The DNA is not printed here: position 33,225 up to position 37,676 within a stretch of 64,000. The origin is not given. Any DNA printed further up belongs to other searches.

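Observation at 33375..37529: A 1,384-aa protein joining a TadE-type pseudopilin leader to nine Calx-beta-like modules, with no tad locus nearby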

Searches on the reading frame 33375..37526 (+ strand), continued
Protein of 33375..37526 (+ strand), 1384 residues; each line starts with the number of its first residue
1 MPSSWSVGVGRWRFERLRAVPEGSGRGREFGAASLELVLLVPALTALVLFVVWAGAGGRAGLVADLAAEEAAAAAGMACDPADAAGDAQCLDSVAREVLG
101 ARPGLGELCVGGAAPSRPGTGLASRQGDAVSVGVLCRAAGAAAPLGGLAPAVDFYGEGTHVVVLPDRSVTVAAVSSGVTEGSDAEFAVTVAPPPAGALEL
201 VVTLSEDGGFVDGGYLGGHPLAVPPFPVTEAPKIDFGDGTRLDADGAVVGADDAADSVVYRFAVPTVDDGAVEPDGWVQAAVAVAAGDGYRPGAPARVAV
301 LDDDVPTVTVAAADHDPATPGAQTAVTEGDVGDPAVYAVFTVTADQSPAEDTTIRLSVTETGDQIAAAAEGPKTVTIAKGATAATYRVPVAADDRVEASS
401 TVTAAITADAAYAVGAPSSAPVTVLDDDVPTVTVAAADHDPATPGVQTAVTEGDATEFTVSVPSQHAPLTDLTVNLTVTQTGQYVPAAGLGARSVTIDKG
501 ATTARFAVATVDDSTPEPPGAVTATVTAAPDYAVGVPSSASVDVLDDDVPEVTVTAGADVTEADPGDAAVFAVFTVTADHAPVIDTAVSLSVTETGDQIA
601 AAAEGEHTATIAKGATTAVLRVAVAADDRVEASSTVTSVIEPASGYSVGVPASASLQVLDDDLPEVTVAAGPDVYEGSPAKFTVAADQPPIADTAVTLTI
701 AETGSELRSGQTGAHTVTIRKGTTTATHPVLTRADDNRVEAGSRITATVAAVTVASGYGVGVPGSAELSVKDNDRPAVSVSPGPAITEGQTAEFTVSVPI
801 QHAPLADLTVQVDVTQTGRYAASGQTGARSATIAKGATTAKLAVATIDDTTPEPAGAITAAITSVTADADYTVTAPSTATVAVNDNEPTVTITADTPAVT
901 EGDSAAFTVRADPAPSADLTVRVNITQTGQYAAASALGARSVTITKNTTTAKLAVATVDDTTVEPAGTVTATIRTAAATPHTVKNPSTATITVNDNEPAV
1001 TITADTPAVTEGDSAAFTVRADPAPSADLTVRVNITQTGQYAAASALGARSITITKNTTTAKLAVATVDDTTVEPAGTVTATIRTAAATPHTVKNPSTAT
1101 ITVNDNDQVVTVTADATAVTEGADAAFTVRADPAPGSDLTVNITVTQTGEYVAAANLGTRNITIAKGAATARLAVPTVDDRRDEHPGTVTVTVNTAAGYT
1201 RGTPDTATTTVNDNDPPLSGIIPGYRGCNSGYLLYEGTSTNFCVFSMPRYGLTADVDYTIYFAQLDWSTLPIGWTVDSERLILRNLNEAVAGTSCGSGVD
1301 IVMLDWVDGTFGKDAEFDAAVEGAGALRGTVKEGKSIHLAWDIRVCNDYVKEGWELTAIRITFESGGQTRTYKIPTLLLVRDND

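Call 31: find_encoding_contigs(protein=P0009, flank=10000, max_places=3)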
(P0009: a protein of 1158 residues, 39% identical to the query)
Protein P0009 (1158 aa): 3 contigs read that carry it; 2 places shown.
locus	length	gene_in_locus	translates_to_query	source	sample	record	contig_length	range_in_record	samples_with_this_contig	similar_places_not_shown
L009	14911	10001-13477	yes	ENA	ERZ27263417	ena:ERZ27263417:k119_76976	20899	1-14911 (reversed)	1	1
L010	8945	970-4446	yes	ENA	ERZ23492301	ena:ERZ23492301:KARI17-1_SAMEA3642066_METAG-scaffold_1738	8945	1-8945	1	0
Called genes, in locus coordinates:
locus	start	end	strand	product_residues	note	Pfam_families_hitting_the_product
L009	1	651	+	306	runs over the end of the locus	PF01180:DHO_dh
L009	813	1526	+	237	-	PF00215:OMPdecase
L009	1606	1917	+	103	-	PF22525:H2TH_5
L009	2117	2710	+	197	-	PF00625:Guanylate_kin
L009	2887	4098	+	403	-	-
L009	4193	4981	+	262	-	-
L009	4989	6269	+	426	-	PF00437:T2SSE, PF13191:AAA_16 (weak)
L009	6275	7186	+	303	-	PF00482:T2SSF (weak)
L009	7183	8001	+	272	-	-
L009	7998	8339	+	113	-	-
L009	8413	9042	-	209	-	-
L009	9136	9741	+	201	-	-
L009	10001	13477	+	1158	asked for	PF20579:LapA (faint)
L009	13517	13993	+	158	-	PF14029:DUF4244 (faint)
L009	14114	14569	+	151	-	-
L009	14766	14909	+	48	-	?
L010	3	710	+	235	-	?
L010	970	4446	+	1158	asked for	PF20579:LapA (faint)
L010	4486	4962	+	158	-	PF14029:DUF4244 (faint)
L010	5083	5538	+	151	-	-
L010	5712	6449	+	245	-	PF01478:Peptidase_A24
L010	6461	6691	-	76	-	PF24250:HVO_2718 (weak), PF13560:HTH_31, PF01381:HTH_3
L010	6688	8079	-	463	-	PF13657:Couple_hipA, PF07804:HipA_C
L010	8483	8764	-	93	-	PF11455:MazE-like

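Call 56: search_protein_families(library=pfam, proteins=[L009:2887-4095:+, L009:4193-4978:+, L009:7183-7998:+, L009:7998-8336:+, L009:8416-9042:-, L009:9136-9738:+, L009:13517-13990:+, L009:14114-14566:+, L010:5712-6446:+], max_evalue=1)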
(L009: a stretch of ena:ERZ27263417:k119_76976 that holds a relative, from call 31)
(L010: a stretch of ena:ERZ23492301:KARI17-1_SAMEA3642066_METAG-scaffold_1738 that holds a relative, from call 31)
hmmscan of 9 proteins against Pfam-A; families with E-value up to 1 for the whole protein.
L009:2887-4095:+ (403 aa): 1 family
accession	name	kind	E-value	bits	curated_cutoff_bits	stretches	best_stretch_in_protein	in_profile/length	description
PF08666.17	SAF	-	0.0013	19.7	21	1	63-125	2-62/63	SAF domain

L009:4193-4978:+ (262 aa): 2 families
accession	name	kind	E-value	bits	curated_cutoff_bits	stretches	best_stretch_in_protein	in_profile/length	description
PF01656.29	CbiA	-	0.0018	18.7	25.4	1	6-110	16-54/125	CobQ/CobB/MinD/ParA nucleotide binding domain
PF10609.15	ParA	-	0.045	13.6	27.1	1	4-41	19-56/246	NUBPL iron-transfer P-loop NTPase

L009:7183-7998:+ (272 aa): 3 families
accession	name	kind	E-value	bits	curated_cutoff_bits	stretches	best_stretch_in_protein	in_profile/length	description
PF00482.28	T2SSF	-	0.0014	19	25.2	2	177-257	44-123/125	Type II secretion system (T2SS), protein F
PF22137.1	T6SS_Tle1-like_C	-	0.17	11.7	34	0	5-60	255-297/353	T6SS, Phospholipase effector Tle1-like, C-terminal domain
PF11981.13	DUF3482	-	0.58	9.9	29.2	1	62-155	145-223/293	Domain of unknown function (DUF3482)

L009:7998-8336:+ (113 aa): 0 families

L009:8416-9042:- (209 aa): 1 family
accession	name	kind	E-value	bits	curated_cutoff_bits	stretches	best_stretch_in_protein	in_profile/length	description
PF07811.17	TadE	-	0.03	14.9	22.9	1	35-72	7-43/43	TadE-like protein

L009:9136-9738:+ (201 aa): 0 families

L009:13517-13990:+ (158 aa): 1 family
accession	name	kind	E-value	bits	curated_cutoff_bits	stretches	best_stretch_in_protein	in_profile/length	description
PF14029.11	DUF4244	-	1.3e-05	24.9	27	1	13-46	3-36/54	Protein of unknown function (DUF4244)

L009:14114-14566:+ (151 aa): 0 families

L010:5712-6446:+ (245 aa): 1 family
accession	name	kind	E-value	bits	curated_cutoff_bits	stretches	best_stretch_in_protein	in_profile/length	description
PF01478.23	Peptidase_A24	-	7.7e-09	36.4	26.5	1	66-186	2-103/104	Type IV leader peptidase family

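Call 57: find_homologous_proteins(query=L008:2596-3255:+, max_evalue=0.001)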
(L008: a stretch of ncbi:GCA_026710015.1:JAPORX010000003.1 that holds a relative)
Query L008:2596-3255:+ (220 aa): 122 proteins with E <= 0.001 among 8000 candidates; the best 120 are listed.
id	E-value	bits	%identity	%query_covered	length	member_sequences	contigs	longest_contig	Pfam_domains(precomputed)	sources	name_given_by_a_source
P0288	1.5e-125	435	99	100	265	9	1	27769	PF01478.24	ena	-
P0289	2.2e-95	337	78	100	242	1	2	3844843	PF01478.24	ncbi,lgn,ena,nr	ncbi:MAG: A24 family peptidase [Acidimicrobiaceae bacterium]|nr:A24 family peptidase [Acidimicrobiac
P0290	2.0e-70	255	64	96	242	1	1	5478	PF01478.24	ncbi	-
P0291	3.7e-66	241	57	97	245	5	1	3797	PF01478.24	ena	-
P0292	1.0e-62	230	61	92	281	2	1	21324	PF01478.24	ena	-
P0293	1.4e-61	226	62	82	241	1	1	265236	PF01478.24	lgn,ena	-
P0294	7.3e-61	224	58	97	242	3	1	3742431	PF01478.24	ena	-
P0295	1.4e-60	223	56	91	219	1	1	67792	PF01478.24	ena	-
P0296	1.5e-60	223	59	96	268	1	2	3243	PF01478.24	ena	-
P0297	2.3e-60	222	57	96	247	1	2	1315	PF01478.24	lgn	-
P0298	1.3e-59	220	57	96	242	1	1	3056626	PF01478.24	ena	-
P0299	1.7e-59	219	57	96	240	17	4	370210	PF01478.24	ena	-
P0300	2.0e-58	216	56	97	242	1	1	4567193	PF01478.24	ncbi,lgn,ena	-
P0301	3.3e-58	215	55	99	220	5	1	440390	PF01478.24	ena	-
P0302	3.8e-57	212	56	96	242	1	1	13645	PF01478.24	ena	-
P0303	4.1e-57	212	46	97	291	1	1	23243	PF01478.24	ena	-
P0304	1.6e-56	210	55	96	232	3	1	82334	PF01478.24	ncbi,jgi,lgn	-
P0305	7.4e-56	208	56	89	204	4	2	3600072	PF01478.24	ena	-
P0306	7.4e-55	204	54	94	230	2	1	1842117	PF01478.24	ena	-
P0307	3.5e-54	202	52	95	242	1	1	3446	PF01478.24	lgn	-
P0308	4.1e-54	202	56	96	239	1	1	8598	PF01478.24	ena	-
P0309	6.1e-54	201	53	96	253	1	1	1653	PF01478.24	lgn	-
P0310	7.7e-54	201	54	89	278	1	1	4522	PF01478.24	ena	-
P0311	1.0e-53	201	53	96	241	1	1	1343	PF01478.24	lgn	-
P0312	1.5e-53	200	57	82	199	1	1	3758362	PF01478.24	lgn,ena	-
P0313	2.4e-53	199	52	95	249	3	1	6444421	PF01478.24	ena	-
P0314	4.3e-53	198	53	95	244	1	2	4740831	PF01478.24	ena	-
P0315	6.2e-53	198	55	95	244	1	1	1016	PF01478.24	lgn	-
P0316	6.2e-53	198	58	91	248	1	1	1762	PF01478.24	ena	-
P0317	7.5e-53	198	59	86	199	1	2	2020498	PF01478.24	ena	-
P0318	1.3e-52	197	53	96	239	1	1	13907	PF01478.24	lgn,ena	-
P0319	1.5e-52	197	51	95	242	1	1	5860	PF01478.24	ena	-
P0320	1.6e-52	197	57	85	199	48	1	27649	PF01478.24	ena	-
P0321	2.9e-52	196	53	96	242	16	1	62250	PF01478.24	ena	-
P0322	3.5e-52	196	54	96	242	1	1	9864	PF01478.24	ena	-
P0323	4.4e-52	195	57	84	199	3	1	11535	PF01478.24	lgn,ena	-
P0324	5.9e-52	195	52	95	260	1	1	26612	PF01478.24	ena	-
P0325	6.1e-52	195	57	85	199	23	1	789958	PF01478.24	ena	-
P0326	6.3e-52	195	57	85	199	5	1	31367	PF01478.24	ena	-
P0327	1.1e-51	194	53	98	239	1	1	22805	PF01478.24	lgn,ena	-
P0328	1.5e-51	193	56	90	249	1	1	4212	PF01478.24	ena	-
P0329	1.5e-51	193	54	95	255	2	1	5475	PF01478.24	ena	-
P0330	1.6e-51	193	52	96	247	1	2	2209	PF01478.24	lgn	-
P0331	1.7e-51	193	56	85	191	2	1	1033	PF01478.24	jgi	-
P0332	1.9e-51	193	49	90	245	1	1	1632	PF01478.24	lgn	-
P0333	2.3e-51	193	51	95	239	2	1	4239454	PF01478.24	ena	-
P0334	3.1e-51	192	53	91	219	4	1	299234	PF01478.24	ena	-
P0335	6.0e-51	192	53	81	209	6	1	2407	PF01478.24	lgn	-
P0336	1.4e-50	190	51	96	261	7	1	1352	PF01478.24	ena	-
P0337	2.7e-50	189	51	96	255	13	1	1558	PF01478.24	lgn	-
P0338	3.0e-50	189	53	88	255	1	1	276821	PF01478.24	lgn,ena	-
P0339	3.1e-50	189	56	85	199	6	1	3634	PF01478.24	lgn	-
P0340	4.3e-50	189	54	96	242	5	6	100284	PF01478.24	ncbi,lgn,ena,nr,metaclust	ncbi:MAG: prepilin peptidase [Acidimicrobiaceae bacterium]|nr:prepilin peptidase [Acidimicrobiaceae 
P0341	4.4e-50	189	50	95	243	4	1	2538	PF01478.24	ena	-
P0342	1.0e-49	187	52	83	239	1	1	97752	PF01478.24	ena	-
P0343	1.0e-49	187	52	96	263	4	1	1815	PF01478.24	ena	-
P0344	1.1e-49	187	53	96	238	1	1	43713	PF01478.24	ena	-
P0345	1.1e-49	187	54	85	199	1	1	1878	PF01478.24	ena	-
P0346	1.2e-49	187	50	96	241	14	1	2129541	PF01478.24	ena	-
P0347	1.5e-49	187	51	96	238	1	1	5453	PF01478.24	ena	-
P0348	2.8e-49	186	53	96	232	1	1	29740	PF01478.24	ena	-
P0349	3.3e-49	186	51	96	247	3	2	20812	PF01478.24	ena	-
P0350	3.3e-49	186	51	95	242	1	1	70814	PF01478.24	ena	-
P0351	9.1e-49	184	50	96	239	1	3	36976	PF01478.24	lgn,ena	-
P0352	1.0e-48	184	50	96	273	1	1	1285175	PF01478.24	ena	-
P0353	1.2e-48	184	51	96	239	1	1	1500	PF01478.24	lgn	-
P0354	1.4e-48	184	51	96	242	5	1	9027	PF01478.24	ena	-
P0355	3.2e-48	183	51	96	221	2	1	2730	PF01478.24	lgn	-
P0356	5.7e-48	182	50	96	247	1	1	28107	PF01478.24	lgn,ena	-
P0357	6.5e-48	182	55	85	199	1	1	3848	PF01478.24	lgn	-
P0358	7.1e-48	181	49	93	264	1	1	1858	PF01478.24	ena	-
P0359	1.0e-47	181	53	85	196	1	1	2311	PF01478.24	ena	-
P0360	6.1e-47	178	50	96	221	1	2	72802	PF01478.24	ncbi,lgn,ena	-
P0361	1.2e-46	177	54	88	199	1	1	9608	PF01478.24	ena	-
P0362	1.7e-46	177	55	86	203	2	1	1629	PF01478.24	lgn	-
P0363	4.2e-46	176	46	91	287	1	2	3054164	PF01478.24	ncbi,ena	-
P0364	5.2e-46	175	55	86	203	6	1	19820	PF01478.24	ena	-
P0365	1.0e-45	174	52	85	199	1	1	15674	PF01478.24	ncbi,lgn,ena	-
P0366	2.2e-44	170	51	85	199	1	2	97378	PF01478.24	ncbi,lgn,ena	-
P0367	3.8e-44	169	51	85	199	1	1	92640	PF01478.24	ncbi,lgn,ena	-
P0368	6.5e-44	169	51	82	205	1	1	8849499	PF01478.24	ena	-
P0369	9.5e-44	168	46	96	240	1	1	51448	PF01478.24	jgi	jgi:leader peptidase (prepilin peptidase)/N-methyltransferase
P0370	4.4e-43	166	46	96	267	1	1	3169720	PF01478.24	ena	-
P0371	5.7e-43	165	51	82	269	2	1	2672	PF01478.24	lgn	-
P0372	4.4e-41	159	50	85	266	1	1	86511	PF01478.24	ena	-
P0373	7.2e-39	152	49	88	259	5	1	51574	PF01478.24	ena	-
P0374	7.9e-38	149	43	82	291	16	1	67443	PF01478.24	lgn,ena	-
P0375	9.4e-38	148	46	85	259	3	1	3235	PF01478.24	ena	-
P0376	2.0e-37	147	45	85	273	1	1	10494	PF01478.24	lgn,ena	-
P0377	2.9e-37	147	44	85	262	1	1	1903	PF01478.24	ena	-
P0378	4.6e-36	143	44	85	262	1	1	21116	PF01478.24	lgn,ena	-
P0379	2.7e-33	134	47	77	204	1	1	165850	PF01478.24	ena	-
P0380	1.1e-30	125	44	90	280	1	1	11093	PF01478.24,PF06750.19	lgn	-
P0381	1.4e-29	122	42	71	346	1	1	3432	PF01478.24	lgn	-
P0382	1.2e-28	119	43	87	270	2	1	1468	PF01478.24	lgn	-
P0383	2.8e-18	85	47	49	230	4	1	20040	PF01478.24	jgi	-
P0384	1.1e-17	83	42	82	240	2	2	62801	PF01478.24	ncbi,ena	-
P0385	3.4e-16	78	44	50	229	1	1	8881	PF01478.24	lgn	-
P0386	6.4e-14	71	37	95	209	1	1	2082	PF01478.24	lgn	-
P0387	6.4e-10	58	31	89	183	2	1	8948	PF01478.24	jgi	jgi:leader peptidase (prepilin peptidase)/N-methyltransferase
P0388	8.4e-10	57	48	35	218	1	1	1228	PF01478.24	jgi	jgi:leader peptidase (prepilin peptidase)/N-methyltransferase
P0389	9.0e-10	57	33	70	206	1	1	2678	PF01478.24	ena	-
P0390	1.4e-9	56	35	71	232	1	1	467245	PF01478.24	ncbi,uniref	ncbi:A24 family peptidase [Streptomyces sp. NPDC048290]|uniref:A24 family peptidase n=1 Tax=Streptom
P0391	3.9e-9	55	38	45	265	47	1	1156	PF01478.24,PF06750.19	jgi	jgi:leader peptidase (prepilin peptidase) / N-methyltransferase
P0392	4.1e-9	55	37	74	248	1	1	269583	PF01478.24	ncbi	ncbi:prepilin peptidase [Streptomyces ziwulingensis]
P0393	1.5e-7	50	49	45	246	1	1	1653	PF01478.24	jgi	-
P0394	3.1e-7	49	41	34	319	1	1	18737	PF01478.24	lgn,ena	-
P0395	4.5e-7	48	28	93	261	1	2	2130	PF01478.24,PF06750.19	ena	-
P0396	5.1e-7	48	34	90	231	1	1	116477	PF01478.24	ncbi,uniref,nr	ncbi:prepilin peptidase [Oerskovia sp. Sa1BUA8]|uniref:Prepilin peptidase n=1 Tax=Oerskovia douganii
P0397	7.6e-7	47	37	74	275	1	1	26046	PF01478.24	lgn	-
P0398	1.1e-6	47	40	52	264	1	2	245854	PF01478.24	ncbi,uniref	ncbi:prepilin peptidase [Streptomyces sp. NPDC001595]|uniref:A24 family peptidase n=1 Tax=Streptomyc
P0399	2.0e-6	46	33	92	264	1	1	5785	PF01478.24,PF06750.19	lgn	-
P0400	6.0e-6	45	37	67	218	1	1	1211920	PF01478.24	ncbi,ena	-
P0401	6.1e-6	45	38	84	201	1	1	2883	PF01478.24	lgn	-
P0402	7.0e-6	44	35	73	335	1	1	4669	PF01478.24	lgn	-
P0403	1.0e-5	44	31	91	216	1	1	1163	PF01478.24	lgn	-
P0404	6.7e-5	41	34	41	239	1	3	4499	PF01478.24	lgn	-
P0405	1.4e-4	40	36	86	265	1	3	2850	PF01478.24,PF06750.19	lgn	-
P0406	1.6e-4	40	43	38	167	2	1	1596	PF01478.24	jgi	jgi:leader peptidase (prepilin peptidase)/N-methyltransferase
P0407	2.1e-4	40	30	75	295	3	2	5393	PF01478.24,PF06750.19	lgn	-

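Call 58: find_encoding_contigs(protein=P0290, flank=10000, max_places=4)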
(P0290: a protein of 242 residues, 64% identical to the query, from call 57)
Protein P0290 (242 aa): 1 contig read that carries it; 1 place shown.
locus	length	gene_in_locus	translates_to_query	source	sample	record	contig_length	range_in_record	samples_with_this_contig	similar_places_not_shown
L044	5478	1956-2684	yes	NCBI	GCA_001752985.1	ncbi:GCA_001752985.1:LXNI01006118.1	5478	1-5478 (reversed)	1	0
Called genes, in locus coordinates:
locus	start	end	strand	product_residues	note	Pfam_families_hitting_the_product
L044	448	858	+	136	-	-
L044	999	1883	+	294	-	-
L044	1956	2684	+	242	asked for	PF01478:Peptidase_A24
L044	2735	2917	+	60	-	PF19279:YegS_C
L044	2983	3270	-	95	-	-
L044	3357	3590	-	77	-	-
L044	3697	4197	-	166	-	PF02518:HATPase_c (weak)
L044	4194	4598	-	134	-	-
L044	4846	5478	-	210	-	?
